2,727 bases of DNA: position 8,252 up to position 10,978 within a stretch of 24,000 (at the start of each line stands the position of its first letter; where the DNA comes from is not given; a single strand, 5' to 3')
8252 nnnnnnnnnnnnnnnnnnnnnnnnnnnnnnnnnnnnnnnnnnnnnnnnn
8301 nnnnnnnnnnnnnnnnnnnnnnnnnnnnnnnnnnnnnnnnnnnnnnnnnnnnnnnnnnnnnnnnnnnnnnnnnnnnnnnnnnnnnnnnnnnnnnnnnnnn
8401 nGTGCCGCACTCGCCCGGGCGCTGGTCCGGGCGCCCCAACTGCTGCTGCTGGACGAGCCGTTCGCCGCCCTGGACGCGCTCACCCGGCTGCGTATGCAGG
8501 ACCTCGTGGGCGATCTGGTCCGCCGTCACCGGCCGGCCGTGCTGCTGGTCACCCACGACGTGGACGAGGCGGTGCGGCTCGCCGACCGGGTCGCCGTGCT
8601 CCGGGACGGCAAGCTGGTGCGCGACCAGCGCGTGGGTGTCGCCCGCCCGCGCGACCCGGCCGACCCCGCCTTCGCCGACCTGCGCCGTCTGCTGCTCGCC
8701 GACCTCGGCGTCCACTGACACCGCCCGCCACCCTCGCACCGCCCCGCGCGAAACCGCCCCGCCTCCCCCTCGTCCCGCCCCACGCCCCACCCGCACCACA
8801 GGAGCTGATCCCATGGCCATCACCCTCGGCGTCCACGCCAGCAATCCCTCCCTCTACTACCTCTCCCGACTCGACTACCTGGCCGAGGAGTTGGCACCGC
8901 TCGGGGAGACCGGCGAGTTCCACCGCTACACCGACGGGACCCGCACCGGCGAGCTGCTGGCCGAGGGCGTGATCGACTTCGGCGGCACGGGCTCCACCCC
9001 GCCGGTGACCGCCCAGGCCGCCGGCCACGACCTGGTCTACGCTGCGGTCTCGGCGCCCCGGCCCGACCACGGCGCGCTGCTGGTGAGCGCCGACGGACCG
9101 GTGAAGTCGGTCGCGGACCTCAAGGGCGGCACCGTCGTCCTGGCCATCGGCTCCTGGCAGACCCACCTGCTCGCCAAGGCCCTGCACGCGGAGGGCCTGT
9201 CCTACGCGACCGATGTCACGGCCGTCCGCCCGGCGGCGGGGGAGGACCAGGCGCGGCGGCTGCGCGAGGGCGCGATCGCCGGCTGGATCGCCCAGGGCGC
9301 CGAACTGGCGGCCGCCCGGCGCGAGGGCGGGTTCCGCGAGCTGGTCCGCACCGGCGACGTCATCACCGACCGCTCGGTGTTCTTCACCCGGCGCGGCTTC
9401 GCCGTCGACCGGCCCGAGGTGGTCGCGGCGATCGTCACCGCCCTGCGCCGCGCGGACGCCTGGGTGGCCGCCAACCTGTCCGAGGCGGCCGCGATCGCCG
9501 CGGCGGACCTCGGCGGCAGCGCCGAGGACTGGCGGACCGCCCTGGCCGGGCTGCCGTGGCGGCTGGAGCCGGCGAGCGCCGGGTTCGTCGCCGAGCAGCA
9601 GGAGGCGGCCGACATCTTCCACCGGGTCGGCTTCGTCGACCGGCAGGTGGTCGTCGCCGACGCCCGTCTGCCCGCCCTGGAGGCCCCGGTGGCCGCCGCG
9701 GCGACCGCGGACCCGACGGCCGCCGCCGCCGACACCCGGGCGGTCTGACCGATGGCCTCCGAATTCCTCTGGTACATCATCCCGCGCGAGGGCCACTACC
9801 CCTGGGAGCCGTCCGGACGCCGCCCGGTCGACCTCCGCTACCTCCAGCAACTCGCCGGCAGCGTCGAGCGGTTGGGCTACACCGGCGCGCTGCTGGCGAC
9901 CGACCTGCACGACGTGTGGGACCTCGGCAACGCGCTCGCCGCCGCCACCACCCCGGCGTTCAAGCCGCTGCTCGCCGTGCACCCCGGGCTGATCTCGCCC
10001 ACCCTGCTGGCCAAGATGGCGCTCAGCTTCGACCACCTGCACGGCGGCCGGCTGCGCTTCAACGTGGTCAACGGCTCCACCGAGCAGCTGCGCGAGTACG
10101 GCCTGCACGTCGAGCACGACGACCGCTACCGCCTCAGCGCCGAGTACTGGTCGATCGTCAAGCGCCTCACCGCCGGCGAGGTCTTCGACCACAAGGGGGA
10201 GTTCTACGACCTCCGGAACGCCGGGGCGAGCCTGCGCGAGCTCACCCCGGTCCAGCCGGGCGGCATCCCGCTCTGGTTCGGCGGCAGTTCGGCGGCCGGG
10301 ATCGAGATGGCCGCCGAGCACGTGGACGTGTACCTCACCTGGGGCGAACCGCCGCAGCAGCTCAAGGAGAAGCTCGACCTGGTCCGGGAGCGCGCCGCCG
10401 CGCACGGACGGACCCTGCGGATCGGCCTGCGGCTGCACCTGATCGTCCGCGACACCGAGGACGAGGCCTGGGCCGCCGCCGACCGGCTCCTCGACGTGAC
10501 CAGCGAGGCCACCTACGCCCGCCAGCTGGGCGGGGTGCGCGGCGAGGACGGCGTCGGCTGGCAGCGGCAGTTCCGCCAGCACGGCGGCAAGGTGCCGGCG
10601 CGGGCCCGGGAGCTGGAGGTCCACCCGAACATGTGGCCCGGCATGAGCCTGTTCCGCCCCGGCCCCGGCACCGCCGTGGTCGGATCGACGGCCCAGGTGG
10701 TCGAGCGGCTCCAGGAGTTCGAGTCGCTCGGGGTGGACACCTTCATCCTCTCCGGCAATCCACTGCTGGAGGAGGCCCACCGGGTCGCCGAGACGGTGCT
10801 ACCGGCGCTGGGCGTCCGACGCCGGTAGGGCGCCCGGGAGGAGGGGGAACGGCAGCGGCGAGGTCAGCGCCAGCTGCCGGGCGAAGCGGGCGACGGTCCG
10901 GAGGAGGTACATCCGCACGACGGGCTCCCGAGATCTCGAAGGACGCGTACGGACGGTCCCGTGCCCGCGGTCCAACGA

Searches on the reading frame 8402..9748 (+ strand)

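Call 6: search_protein_families(library=pfam, proteins=[window:8402-9748:+], max_evalue=0.001)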
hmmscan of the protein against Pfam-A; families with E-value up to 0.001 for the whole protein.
window:8402-9748:+ (448 aa): 3 families
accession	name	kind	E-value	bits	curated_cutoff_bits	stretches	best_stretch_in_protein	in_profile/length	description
PF09084.16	NMT1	-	1e-13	52.2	20.5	1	176-358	28-212/216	NMT1/THI5 like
PF12974.12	Phosphonate-bd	-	3.1e-08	33.7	27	1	157-348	20-213/242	ABC transporter, phosphonate, periplasmic substrate-binding protein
PF13379.11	NMT1_2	-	5.6e-06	26.8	24.7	1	245-366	124-248/252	NMT1-like family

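Call 35: search_protein_families(library=ncbifam, proteins=[window:8402-9748:+], max_evalue=0.01)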
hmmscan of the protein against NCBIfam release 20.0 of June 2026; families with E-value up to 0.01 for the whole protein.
window:8402-9748:+ (448 aa): 3 families
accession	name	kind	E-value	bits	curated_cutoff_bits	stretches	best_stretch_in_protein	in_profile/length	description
TIGR01728.1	SsuA_fam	subfamily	6.1e-36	124.1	163.5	1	172-420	33-282/290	aliphatic sulfonate ABC transporter substrate-binding protein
NF008588.0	PRK11553.1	subfamily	6.8e-33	114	299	1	177-420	64-306/319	aliphatic sulfonate ABC transporter substrate-binding protein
TIGR02122.1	TRAP_TAXI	subfamily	0.0028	16.6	84.35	1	216-298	115-197/320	TAXI family TRAP transporter solute-binding subunit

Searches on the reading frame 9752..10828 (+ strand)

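Call 6: search_protein_families(library=pfam, proteins=[window:9752-10828:+], max_evalue=0.001)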
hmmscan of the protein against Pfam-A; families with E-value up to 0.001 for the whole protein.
window:9752-10828:+ (358 aa): 1 family
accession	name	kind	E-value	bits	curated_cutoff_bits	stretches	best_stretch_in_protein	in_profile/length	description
PF00296.26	Bac_luciferase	-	1.6e-57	195.7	27.9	1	21-330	19-314/314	Luciferase-like monooxygenase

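Call 35: search_protein_families(library=ncbifam, proteins=[window:9752-10828:+], max_evalue=0.01)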
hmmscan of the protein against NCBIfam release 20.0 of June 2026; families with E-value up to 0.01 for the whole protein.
window:9752-10828:+ (358 aa): 20 families
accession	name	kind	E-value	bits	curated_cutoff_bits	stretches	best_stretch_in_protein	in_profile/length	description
NF001939.1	PRK00719.1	subfamily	5.3e-102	341.4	510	1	5-356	2-349/373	alkanesulfonate monooxygenase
TIGR03565.1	alk_sulf_monoox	equivalog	1.1e-100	337.1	518.2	1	5-353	2-346/346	FMNH2-dependent alkanesulfonate monooxygenase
TIGR04021.1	LLM_DMSO2_sfnG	equivalog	4.5e-40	138.1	382.95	1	42-353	50-345/350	dimethylsulfone monooxygenase SfnG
TIGR03860.1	FMN_nitrolo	subfamily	1e-23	83.9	279.7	2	145-356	186-407/422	NtaA/DmoA family FMN-dependent monooxygenase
TIGR03619.1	F420_Rv2161c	subfamily_domain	2.2e-22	79.8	166.9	1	51-223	42-210/247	TIGR03619 family F420-dependent LLM class oxidoreductase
TIGR03560.1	F420_Rv1855c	subfamily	4.3e-14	52.9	231.4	1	52-221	49-218/227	TIGR03560 family F420-dependent LLM class oxidoreductase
TIGR03612.1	RutA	equivalog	1e-13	51.6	498.3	1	65-246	76-259/355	pyrimidine utilization protein A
NF002619.0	PRK02271.1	equivalog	6e-10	38.9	276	1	81-221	68-201/329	5,10-methylenetetrahydromethanopterin reductase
TIGR03571.1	lucif_BA3436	subfamily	1.6e-09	37.4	303.9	1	53-230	67-241/304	TIGR03571 family LLM class oxidoreductase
TIGR03559.1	F420_Rv3520c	subfamily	1.3e-07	31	335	1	82-239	67-235/325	LLM class F420-dependent oxidoreductase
TIGR03621.1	F420_MSMEG_2516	subfamily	1.2e-06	27.9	213.15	1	27-252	12-245/295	TIGR03621 family F420-dependent LLM class oxidoreductase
TIGR03564.1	F420_MSMEG_4879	subfamily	4.8e-06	26.4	234.25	1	83-252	54-220/265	TIGR03564 family F420-dependent LLM class oxidoreductase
TIGR03557.1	F420_G6P_family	subfamily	1.1e-05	24.7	210.4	1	81-203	76-193/316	TIGR03557 family F420-dependent LLM class oxidoreductase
TIGR04024.1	F420_NP1902A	hypoth_equivalog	1.6e-05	23.8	345.4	1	81-211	68-193/330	TIGR04024 family LLM class F420-dependent oxidoreductase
TIGR03854.1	F420_MSMEG_3544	hypoth_equivalog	2.5e-05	23.7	295.6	1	75-243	64-229/290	TIGR03854 family LLM class F420-dependent oxidoreductase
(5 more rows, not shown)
